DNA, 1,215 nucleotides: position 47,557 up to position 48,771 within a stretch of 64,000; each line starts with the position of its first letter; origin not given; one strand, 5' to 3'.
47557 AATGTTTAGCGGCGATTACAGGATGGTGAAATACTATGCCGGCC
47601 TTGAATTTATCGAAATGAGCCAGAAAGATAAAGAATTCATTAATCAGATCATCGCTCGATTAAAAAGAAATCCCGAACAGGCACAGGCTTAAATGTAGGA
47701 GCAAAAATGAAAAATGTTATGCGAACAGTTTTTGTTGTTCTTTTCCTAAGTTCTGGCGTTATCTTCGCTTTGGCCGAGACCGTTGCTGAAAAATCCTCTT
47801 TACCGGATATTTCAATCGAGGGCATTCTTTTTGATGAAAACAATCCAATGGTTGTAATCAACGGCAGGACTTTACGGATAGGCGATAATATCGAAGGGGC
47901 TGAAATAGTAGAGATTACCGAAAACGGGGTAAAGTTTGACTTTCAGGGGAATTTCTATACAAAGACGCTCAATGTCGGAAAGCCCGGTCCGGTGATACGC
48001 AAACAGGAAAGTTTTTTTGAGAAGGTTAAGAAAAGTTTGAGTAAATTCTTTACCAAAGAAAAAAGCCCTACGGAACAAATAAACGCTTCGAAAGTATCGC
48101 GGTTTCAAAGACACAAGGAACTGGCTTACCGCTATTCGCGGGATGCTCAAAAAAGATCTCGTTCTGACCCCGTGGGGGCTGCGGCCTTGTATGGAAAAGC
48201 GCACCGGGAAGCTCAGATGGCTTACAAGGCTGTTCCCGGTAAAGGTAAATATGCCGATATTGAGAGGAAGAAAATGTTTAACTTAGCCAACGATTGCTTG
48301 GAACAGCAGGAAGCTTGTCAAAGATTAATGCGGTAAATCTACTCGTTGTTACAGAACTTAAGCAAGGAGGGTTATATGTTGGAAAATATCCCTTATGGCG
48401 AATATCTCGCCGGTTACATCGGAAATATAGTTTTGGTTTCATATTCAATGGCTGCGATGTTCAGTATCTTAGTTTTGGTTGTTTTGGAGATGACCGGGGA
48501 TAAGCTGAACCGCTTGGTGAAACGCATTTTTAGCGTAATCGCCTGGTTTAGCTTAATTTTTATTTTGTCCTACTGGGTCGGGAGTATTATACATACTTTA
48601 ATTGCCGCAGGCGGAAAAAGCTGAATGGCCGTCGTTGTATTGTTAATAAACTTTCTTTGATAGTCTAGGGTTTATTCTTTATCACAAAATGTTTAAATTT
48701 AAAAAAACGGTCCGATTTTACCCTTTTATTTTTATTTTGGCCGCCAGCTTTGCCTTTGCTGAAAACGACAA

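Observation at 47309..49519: PilZ-led operon of small secreted, membrane and unknown proteins: candidate c-di-GMP-responsive envelope module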

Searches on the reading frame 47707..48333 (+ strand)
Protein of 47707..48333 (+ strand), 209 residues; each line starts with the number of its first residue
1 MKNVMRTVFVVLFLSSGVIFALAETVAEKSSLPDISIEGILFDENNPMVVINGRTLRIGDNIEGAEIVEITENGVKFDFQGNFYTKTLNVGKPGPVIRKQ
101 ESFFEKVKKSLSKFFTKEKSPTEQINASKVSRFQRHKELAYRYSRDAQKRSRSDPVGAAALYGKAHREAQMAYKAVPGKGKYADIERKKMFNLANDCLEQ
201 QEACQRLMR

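Call 4: search_protein_families(library=pfam, proteins=[window:47707-48333:+], max_evalue=1)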
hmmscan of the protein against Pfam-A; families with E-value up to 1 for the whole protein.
window:47707-48333:+ (209 aa): 3 families
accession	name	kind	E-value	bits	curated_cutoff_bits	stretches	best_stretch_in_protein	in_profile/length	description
PF16537.11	T2SSB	-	2.8e-07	30.5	28.4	1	32-82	1-54/60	Type II secretion system protein B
PF23862.1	CdsD_C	-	5.1e-06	26.9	27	1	43-79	12-48/56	CdsD C-terminal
PF12630.12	Pox_polyA_pol_N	-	0.33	11.8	27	1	100-138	40-78/108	Poxvirus poly(A) polymerase N-terminal domain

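Call 5: search_protein_families(library=ncbifam, proteins=[window:47707-48333:+], max_evalue=1)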
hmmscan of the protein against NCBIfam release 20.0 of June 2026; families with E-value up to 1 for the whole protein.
window:47707-48333:+ (209 aa): 1 family
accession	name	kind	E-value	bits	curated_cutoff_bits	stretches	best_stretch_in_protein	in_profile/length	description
TIGR02500.1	type_III_yscD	equivalog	0.077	11.9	86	1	26-81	349-406/413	type III secretion system inner membrane ring subunit SctD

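Call 11: find_homologous_proteins(query=window:47707-48333:+, max_evalue=0.001)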
Query window:47707-48333:+ (209 aa): 1 proteins with E <= 0.001 among 134 candidates.
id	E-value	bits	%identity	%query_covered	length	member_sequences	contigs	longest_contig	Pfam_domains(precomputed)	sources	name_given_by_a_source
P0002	1.1e-131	454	100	100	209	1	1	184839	PF23862.2,PF16537.12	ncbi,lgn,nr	ncbi:MAG: general secretion pathway protein GspB [Candidatus Omnitrophica bacterium]|nr:general secr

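Call 28: search_protein_families(library=padloc, proteins=[window:47707-48333:+], max_evalue=0.01)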
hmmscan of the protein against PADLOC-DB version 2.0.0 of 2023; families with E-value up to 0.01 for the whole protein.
window:47707-48333:+ (209 aa): 0 families

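Call 50: search_solved_structures(query=window:47707-48333:+, max_evalue=10, show_alignments=3)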
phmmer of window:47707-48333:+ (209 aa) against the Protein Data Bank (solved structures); distinct sequences matched with E-value up to 10: 2.
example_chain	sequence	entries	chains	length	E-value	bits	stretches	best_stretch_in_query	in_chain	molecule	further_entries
5tcu_SB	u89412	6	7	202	0.33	13.7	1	66-188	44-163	30S ribosomal protein S3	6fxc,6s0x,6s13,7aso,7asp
5li0_c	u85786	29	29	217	0.4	13.5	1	66-188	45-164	30S ribosomal protein S3 | Small ribosomal subunit protein uS3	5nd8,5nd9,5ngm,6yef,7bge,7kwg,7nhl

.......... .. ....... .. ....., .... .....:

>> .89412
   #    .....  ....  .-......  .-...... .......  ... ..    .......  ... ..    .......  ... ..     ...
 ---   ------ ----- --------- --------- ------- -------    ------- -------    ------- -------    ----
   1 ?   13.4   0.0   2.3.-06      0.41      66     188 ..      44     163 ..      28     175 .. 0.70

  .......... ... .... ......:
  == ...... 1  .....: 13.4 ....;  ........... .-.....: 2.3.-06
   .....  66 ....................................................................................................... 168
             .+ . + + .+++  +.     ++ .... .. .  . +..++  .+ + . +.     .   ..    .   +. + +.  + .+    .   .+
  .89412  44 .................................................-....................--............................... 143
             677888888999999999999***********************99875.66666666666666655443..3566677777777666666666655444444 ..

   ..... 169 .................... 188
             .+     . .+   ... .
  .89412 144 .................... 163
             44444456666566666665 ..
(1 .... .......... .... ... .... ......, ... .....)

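Call 75: search_solved_structures(query=A4, max_evalue=10, show_alignments=3)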
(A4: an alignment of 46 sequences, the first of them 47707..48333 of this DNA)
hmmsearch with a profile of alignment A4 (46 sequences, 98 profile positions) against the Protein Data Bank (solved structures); distinct sequences matched with E-value up to 10: 8.
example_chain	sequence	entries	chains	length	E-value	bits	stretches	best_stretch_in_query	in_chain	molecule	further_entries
4wfw_A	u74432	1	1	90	0.00046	23.1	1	22-84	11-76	General secretion pathway protein B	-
7oio_A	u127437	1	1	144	0.0034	20.3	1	28-86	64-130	General secretion pathway protein C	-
9k8u_A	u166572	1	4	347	0.077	15.9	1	22-84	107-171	alcohol dehydrogenase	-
2lnv_A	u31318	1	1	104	0.083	15.8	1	59-84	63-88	General secretion pathway protein C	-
7ur7_A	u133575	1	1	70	0.55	13.2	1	59-87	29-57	17_bp_sh3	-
4nx8_A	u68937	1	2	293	0.64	13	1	51-83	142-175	Protein-tyrosine phosphatase 2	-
9f64_A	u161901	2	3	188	0.86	12.6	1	48-82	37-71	Thiol peroxidase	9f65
9f5v_A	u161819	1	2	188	0.87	12.6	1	48-82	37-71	Thiol peroxidase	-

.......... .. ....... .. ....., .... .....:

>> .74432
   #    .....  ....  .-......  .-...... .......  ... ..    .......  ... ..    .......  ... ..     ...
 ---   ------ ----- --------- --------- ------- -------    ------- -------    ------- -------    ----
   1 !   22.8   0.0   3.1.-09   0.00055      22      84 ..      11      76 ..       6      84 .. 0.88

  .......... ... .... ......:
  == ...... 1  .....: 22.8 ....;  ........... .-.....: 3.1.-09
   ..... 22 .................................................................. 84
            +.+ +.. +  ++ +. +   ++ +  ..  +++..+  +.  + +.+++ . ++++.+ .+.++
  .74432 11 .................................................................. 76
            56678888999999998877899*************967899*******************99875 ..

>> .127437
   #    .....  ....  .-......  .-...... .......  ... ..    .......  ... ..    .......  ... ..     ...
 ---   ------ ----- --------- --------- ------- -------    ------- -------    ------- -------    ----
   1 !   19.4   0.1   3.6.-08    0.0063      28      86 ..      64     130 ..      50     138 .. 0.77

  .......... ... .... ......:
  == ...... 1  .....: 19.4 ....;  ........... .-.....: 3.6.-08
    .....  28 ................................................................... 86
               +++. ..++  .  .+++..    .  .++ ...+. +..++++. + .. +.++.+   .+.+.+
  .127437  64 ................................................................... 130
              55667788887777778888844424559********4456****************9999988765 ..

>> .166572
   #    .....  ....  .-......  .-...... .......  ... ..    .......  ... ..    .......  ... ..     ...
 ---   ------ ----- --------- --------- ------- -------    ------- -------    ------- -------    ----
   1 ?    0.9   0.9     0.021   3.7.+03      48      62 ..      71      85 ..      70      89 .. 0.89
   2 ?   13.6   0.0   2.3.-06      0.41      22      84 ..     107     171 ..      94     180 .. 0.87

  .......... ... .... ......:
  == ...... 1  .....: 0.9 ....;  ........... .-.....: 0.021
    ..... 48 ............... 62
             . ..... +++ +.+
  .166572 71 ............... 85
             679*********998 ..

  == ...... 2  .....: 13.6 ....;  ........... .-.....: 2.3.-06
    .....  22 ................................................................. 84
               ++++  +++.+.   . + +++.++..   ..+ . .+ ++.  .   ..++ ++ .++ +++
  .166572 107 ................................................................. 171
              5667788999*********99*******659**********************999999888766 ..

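Call 82: predict_structure(protein=window:47776-48333:+)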
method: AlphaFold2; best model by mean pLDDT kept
length: 186 residues; sequences in the alignment: 1
mean_pLDDT: 78.1   pTM: 0.46
mean pLDDT of the five models: 78.1, 77.2, 75.9, 72.7, 60.3
residues with pLDDT >= 90: 67; 70-90: 61; 50-70: 39; < 50: 19
segments of 3 or more residues with pLDDT < 50: 1-7, 67-71, 91-93
pLDDT, mean of each block of 10 residues (from residue 1): 47 72 76 87 83 83 60 50 54 52 71 97 95 96 97 86 96 97 87
secondary structure, 60 per line:
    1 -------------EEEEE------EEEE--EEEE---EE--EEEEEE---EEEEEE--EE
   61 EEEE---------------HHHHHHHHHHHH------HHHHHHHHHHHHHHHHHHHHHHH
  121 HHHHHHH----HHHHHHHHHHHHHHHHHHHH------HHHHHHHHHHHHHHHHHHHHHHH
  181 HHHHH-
elements in order: E14-18 E25-28 E31-34 E42-47 E51-56 E59-64 H80-91 H98-127 H132-151 H158-185

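Call 93: search_protein_families(library=phrogs, proteins=[window:47707-48333:+], max_evalue=0.01)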
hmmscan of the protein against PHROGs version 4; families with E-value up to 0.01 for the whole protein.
window:47707-48333:+ (209 aa): 0 families

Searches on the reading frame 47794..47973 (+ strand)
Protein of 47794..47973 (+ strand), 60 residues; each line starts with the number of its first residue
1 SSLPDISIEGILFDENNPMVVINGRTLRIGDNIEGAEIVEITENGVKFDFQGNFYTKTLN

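Call 61: find_related_loci(query=A3, collection=metagenome_contigs, flank=4000)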
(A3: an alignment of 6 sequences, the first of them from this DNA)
Query A3 (60 aa) in metagenome_contigs; peptide patterns used: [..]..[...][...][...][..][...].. (x = any residue, [..] = any of these).
600 stretches matched a pattern (row limit reached: there are more); 104 encode a relative of the query (tblastn E <= 1e-3); the best 80 are kept; 80 distinct loci.
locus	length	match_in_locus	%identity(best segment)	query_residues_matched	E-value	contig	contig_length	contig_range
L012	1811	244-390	49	3-51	3e-15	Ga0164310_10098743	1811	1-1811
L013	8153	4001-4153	43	2-52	4e-13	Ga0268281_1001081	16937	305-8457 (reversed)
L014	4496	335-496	43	3-56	2e-12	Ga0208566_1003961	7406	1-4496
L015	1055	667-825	40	3-55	7e-11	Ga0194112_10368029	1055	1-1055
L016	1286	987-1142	40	1-52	6e-11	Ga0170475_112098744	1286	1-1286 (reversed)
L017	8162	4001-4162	39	3-56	1e-10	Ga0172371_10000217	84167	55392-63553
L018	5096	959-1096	43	3-48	1e-10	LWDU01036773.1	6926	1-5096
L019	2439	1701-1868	38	5-60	1e-10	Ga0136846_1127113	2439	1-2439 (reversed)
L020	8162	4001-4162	39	3-56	1e-10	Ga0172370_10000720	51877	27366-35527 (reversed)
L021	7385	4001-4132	45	3-46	2e-10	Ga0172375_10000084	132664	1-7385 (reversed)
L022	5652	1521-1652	45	3-46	2e-10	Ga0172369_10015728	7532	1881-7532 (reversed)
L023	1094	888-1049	39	6-59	2e-10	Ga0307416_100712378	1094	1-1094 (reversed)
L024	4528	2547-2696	38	3-52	2e-10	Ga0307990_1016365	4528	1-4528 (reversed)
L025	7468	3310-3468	32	4-56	8e-10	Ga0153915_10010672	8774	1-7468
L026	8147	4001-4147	44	5-53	2e-9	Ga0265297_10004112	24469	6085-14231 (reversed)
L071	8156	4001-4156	42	2-53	8e-13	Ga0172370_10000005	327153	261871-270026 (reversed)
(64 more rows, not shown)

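Call 69: search_protein_families(library=pfam, proteins=[L017:883-1293:+, L017:1696-3243:+, L017:3252-3773:+, L017:3779-4237:+, L017:4188-5822:+, L017:5825-7540:+, L017:7540-8160:+, L026:3905-4705:+, L026:4744-5724:+, L026:3401-3859:+], max_evalue=0.001)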
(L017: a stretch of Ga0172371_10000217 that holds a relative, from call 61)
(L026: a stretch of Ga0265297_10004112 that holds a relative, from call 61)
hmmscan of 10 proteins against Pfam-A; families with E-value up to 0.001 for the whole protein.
L017:883-1293:+ (137 aa): 0 families

L017:1696-3243:+ (516 aa): 1 family
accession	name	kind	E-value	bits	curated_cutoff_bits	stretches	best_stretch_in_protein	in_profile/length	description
PF11104.14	PilM_2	-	5.7e-11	42.4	27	1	12-206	11-212/340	Type IV pilus assembly protein PilM;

L017:3252-3773:+ (174 aa): 2 families
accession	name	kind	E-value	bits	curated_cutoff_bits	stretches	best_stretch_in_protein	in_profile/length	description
PF04350.18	PilO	-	6.7e-11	43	22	1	59-167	30-138/145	Pilus assembly protein, PilO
PF14163.11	SieB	-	0.00036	20.6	26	1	6-62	24-79/147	Super-infection exclusion protein B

L017:3779-4237:+ (153 aa): 2 families
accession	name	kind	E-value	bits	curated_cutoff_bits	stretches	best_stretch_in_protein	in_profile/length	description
PF16537.11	T2SSB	-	6.7e-06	26.1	28.4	1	75-129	1-58/60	Type II secretion system protein B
PF23862.1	CdsD_C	-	7.5e-06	26.3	27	1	91-126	17-52/56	CdsD C-terminal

L017:4188-5822:+ (545 aa): 3 families
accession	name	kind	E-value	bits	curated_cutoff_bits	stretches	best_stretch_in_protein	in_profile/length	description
PF00263.26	Secretin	-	1.8e-42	145.3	27.5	1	327-501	2-169/169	Bacterial type II and III secretion system protein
PF03958.22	Secretin_N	-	2e-13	50.7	28.2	1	130-247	1-69/69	Bacterial type II/III secretion system short domain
PF07660.19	STN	-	3.1e-09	36.9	28.4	1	72-118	3-50/52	Secretin and TonB N terminus short domain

L017:5825-7540:+ (572 aa): 5 families
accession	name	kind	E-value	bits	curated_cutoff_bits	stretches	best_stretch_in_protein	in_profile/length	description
PF00437.27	T2SSE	-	1.5e-139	465.2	24.9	1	188-565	3-369/370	Type II/IV secretion system protein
PF05157.20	MshEN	-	3.1e-19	69.2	23.1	1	61-150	1-87/90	MshEN domain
PF13604.12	AAA_30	-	0.00027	21.2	27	1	312-350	3-41/191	AAA domain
PF13401.12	AAA_22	-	0.00058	20.6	27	0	327-383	5-60/130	AAA domain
PF25199.1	nSTAND_NTPase5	-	0.00069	19.9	34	0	325-367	39-82/145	Novel STAND NTPase 5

L017:7540-8160:+ (207 aa): 1 family
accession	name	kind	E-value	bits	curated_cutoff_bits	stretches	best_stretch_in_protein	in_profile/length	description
PF00482.28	T2SSF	-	3.2e-29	101.9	25.2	1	79-202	1-125/125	Type II secretion system (T2SS), protein F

L026:3905-4705:+ (267 aa): 1 family
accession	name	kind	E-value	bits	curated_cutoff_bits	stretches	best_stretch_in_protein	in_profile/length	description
PF16537.11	T2SSB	-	6.9e-06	26.1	28.4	1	34-87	4-59/60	Type II secretion system protein B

L026:4744-5724:+ (327 aa): 0 families

L026:3401-3859:+ (153 aa): 0 families

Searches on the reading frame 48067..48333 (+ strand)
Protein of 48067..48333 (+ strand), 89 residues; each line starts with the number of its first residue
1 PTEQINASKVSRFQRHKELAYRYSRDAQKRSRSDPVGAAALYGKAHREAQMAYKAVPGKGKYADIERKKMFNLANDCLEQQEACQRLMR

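Call 88: search_protein_families(library=pfam, proteins=[window:48067-48333:+], max_evalue=1)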
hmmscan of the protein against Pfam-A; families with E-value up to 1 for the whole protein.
window:48067-48333:+ (89 aa): 0 families

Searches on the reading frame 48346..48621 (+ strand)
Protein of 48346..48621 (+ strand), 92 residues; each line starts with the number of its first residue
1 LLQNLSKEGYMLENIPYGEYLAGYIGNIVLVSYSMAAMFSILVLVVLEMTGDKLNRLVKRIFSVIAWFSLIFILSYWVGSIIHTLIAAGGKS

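Call 4: search_protein_families(library=pfam, proteins=[window:48346-48621:+], max_evalue=1)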
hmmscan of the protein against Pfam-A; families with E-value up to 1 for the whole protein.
window:48346-48621:+ (92 aa): 3 families
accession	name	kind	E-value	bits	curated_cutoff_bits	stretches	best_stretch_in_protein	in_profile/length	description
PF17931.6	TetR_C_23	-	0.11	13.1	29.1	1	46-78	55-87/127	Tetracyclin repressor-like, C-terminal domain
PF10643.14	Cytochrome-c551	-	0.16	12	27.1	1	18-77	7-63/216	Photosystem P840 reaction-centre cytochrome c-551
PF04932.20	Wzy_C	-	0.85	9.8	31.7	0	26-85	7-66/149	O-Antigen ligase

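Call 5: search_protein_families(library=ncbifam, proteins=[window:48346-48621:+], max_evalue=1)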
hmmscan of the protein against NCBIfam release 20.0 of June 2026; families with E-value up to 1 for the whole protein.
window:48346-48621:+ (92 aa): 0 families

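Call 28: search_protein_families(library=padloc, proteins=[window:48376-48621:+], max_evalue=0.01)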
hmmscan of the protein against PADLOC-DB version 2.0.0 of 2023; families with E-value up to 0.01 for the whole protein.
window:48376-48621:+ (82 aa): 0 families

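Call 93: search_protein_families(library=phrogs, proteins=[window:48376-48621:+], max_evalue=0.01)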
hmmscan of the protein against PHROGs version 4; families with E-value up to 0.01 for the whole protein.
window:48376-48621:+ (82 aa): 0 families
